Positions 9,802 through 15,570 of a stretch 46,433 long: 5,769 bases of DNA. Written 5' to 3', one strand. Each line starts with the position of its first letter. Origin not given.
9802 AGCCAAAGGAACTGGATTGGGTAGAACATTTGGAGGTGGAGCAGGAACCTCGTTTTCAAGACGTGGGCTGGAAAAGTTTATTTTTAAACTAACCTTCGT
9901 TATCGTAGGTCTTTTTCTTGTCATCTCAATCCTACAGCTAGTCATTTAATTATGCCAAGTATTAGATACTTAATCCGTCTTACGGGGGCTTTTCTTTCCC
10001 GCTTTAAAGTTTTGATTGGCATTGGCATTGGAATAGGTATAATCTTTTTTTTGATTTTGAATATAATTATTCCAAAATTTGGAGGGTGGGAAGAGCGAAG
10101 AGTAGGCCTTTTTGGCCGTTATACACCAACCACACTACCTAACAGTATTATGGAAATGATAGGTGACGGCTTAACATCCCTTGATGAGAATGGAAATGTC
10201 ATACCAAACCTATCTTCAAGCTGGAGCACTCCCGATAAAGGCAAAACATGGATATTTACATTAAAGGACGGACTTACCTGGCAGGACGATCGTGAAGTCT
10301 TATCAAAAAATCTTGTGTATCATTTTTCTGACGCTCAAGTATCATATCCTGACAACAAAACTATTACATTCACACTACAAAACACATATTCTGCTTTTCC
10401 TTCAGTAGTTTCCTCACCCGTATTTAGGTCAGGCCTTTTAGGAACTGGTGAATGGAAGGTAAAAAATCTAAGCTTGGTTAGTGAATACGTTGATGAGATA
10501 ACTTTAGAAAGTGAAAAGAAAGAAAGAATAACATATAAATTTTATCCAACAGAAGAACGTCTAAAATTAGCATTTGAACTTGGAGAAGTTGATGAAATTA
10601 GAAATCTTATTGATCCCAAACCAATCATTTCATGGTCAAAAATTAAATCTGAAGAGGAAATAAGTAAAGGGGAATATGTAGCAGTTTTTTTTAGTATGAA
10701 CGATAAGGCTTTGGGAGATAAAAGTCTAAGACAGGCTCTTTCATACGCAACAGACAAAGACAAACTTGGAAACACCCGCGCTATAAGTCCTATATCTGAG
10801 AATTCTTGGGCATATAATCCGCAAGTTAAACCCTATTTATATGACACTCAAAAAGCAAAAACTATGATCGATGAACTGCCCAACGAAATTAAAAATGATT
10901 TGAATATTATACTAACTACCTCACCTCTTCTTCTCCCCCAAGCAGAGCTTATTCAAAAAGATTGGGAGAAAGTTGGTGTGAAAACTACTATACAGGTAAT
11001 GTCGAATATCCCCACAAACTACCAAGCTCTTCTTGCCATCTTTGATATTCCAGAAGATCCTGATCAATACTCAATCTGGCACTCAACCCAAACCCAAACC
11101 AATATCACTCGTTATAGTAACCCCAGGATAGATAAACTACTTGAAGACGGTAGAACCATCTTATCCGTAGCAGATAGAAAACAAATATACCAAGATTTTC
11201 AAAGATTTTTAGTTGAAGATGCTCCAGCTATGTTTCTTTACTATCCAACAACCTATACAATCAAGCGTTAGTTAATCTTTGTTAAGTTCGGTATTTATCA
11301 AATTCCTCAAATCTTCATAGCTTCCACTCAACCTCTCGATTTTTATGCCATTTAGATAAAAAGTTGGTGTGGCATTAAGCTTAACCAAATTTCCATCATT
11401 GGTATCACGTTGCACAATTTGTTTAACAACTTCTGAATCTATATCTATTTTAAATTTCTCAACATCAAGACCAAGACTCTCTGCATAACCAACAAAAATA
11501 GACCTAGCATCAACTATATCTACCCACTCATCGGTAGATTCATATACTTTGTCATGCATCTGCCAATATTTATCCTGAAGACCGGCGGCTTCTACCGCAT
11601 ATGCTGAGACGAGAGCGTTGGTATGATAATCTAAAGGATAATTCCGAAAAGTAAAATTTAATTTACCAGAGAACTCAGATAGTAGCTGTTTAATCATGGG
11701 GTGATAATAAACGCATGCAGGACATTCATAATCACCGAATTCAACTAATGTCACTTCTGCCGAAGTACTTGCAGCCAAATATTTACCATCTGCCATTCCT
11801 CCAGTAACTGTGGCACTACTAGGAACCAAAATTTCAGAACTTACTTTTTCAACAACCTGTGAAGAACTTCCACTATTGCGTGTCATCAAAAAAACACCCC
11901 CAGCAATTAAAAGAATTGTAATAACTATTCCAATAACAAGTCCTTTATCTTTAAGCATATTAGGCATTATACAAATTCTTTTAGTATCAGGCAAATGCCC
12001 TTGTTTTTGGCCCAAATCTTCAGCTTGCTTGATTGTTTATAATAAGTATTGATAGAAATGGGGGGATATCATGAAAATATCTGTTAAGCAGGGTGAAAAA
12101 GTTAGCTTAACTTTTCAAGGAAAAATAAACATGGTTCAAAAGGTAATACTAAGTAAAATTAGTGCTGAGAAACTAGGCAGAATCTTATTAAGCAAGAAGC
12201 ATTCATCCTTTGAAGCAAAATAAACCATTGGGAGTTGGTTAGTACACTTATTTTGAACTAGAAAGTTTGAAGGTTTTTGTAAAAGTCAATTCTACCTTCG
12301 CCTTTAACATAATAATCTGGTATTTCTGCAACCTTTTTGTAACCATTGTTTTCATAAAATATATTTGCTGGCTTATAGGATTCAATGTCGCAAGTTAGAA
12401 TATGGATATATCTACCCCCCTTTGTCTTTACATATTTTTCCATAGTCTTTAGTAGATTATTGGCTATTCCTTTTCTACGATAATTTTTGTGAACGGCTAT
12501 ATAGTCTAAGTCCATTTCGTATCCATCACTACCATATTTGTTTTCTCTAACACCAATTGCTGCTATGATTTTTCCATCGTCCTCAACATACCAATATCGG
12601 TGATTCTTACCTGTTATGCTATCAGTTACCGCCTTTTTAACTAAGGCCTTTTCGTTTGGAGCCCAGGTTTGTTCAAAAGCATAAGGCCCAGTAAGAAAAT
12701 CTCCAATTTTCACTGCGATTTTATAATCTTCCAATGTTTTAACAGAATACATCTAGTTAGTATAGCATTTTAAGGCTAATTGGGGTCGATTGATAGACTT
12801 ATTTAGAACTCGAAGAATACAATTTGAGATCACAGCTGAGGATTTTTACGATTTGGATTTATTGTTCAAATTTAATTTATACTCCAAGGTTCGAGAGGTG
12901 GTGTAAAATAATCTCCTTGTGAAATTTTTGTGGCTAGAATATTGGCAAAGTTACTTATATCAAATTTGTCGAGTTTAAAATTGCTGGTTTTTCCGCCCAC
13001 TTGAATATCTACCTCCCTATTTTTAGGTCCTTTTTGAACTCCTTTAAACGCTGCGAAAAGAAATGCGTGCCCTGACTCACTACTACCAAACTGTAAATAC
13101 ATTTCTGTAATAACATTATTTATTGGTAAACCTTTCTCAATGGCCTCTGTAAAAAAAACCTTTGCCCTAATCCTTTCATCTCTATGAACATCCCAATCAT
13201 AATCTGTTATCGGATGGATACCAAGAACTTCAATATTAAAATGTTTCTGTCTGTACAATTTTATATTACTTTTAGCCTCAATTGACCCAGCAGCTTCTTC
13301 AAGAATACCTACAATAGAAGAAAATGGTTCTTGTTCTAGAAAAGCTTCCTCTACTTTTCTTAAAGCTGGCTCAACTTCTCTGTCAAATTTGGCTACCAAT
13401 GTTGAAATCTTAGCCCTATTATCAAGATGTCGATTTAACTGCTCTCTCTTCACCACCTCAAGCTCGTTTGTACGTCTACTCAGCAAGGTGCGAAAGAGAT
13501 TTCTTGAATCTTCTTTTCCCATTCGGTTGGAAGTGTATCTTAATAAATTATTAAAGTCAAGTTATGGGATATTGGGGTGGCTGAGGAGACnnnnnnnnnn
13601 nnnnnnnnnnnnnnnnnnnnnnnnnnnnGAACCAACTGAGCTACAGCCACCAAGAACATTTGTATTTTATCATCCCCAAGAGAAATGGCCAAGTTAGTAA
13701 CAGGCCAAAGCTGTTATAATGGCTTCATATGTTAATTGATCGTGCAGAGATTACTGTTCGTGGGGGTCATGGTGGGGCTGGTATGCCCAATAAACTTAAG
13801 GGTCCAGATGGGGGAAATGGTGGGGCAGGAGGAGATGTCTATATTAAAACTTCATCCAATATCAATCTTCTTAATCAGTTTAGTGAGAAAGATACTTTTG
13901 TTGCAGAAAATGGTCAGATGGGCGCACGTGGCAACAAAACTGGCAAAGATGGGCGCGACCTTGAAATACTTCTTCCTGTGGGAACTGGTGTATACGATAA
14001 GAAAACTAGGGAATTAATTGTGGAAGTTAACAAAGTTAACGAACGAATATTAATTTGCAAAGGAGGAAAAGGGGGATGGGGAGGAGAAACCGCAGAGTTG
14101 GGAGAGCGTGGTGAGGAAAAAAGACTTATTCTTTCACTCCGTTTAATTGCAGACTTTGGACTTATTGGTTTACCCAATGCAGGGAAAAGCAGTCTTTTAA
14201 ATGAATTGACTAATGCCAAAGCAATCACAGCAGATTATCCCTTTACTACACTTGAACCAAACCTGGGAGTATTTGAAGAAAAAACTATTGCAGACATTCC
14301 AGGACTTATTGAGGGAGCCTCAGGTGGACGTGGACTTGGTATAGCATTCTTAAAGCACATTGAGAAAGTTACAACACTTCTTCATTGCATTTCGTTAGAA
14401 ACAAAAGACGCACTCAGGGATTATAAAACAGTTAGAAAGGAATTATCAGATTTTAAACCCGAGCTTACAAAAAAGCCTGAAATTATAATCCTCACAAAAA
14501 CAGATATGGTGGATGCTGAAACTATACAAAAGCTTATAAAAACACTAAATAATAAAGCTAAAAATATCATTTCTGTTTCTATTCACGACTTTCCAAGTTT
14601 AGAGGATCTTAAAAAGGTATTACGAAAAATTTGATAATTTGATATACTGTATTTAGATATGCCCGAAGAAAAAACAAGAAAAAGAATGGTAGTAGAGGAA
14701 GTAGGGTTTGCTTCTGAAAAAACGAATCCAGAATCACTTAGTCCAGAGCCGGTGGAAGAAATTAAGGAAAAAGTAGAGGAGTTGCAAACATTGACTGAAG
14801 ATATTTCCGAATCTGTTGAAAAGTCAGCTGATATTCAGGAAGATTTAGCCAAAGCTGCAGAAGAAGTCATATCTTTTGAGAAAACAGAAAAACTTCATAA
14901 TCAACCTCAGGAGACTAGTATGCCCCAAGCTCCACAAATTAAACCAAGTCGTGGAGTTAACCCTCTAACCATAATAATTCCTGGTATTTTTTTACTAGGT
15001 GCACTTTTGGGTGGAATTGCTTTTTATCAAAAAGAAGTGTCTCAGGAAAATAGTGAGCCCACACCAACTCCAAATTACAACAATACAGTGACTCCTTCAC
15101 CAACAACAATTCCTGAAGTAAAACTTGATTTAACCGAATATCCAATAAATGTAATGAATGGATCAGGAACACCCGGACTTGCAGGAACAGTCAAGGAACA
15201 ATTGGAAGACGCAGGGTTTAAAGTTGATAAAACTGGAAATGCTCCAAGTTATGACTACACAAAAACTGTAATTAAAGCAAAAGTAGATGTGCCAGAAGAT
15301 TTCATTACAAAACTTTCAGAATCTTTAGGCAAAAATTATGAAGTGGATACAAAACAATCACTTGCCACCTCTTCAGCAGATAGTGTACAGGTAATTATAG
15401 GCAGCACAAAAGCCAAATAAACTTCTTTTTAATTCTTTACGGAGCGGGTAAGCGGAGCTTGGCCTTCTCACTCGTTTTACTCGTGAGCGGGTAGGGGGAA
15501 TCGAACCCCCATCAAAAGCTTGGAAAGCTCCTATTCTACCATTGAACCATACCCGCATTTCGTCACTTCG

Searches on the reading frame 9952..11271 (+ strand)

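Call 19: search_protein_families(library=pfam, proteins=[window:9952-11271:+], max_evalue=0.001)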
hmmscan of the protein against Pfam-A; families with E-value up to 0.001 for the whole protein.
window:9952-11271:+ (439 aa): 1 family
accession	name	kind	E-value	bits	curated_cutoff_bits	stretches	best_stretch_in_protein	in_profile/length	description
PF00496.27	SBP_bac_5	-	5.2e-32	111.8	32.4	1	83-352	2-326/368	Bacterial extracellular solute-binding proteins, family 5 Middle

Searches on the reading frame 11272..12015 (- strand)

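Call 19: search_protein_families(library=pfam, proteins=[window:11272-12015:-], max_evalue=0.001)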
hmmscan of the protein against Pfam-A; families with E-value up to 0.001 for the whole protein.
window:11272-12015:- (247 aa): 3 families
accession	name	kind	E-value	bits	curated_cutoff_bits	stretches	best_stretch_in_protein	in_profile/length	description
PF13462.12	Thioredoxin_4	-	1.8e-23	84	23.2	1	84-241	11-164/165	Thioredoxin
PF01323.26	DSBA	-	2.2e-10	41.1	25.6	1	89-224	1-175/191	DSBA-like thioredoxin domain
PF13743.12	Thioredoxin_5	-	2.5e-05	24.5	27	1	172-220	114-162/186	Thioredoxin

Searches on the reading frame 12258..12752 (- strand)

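Call 19: search_protein_families(library=pfam, proteins=[window:12258-12752:-], max_evalue=0.001)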
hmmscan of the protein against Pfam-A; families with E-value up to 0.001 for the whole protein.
window:12258-12752:- (164 aa): 6 families
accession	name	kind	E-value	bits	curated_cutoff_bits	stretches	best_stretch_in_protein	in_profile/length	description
PF00583.31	Acetyltransf_1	-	4.1e-15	56.5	20.7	1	43-138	25-116/116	Acetyltransferase (GNAT) family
PF13508.13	Acetyltransf_7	-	1.2e-14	54.9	27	1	50-140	2-84/84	Acetyltransferase (GNAT) domain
PF13673.13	Acetyltransf_10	-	5.2e-12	46.3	23.6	1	35-142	15-111/128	Acetyltransferase (GNAT) domain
PF13420.13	Acetyltransf_4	-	5.1e-06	27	24.3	1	26-156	25-152/155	Acetyltransferase (GNAT) domain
PF13527.13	Acetyltransf_9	-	1.8e-05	25.2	25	1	24-116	19-109/127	Acetyltransferase (GNAT) domain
PF14542.12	Acetyltransf_CG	-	0.00089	19.8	30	0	72-113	16-58/80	GCN5-related N-acetyl-transferase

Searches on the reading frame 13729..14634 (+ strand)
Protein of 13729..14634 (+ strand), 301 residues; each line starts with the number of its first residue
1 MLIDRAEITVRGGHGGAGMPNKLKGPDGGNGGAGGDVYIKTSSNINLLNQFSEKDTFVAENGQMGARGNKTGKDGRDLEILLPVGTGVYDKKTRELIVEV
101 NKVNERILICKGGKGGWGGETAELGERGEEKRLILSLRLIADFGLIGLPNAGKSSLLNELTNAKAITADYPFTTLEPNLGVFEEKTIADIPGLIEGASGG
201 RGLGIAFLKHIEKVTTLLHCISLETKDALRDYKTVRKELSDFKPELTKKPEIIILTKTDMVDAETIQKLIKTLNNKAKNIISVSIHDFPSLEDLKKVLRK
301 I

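Call 20: search_protein_families(library=pfam, proteins=[window:13729-14634:+], max_evalue=0.001)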
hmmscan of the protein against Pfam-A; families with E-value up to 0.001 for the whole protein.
window:13729-14634:+ (301 aa): 4 families
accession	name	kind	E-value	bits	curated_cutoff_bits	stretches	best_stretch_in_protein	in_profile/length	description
PF01018.28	GTP1_OBG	-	6.6e-31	107.5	27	1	3-121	1-126/155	GTP1/OBG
PF01926.29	MMR_HSR1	-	4.3e-25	88.5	21.9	1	143-257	2-113/113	50S ribosome-binding GTPase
PF02421.24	FeoB_N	-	1.2e-08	35.1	27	1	144-193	4-57/156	Ferrous iron transport protein B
PF03193.22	RsgA_GTPase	-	0.00023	21.5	30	0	250-299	55-105/174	RsgA GTPase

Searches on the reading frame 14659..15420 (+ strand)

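Call 20: search_protein_families(library=pfam, proteins=[window:14659-15420:+], max_evalue=0.001)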
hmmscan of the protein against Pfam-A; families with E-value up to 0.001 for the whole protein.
window:14659-15420:+ (253 aa): 1 family
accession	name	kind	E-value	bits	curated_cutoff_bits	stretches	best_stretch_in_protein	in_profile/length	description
PF13399.11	LytR_C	-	2e-14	54.7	22.2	1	161-249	2-84/86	LytR cell envelope-related transcriptional attenuator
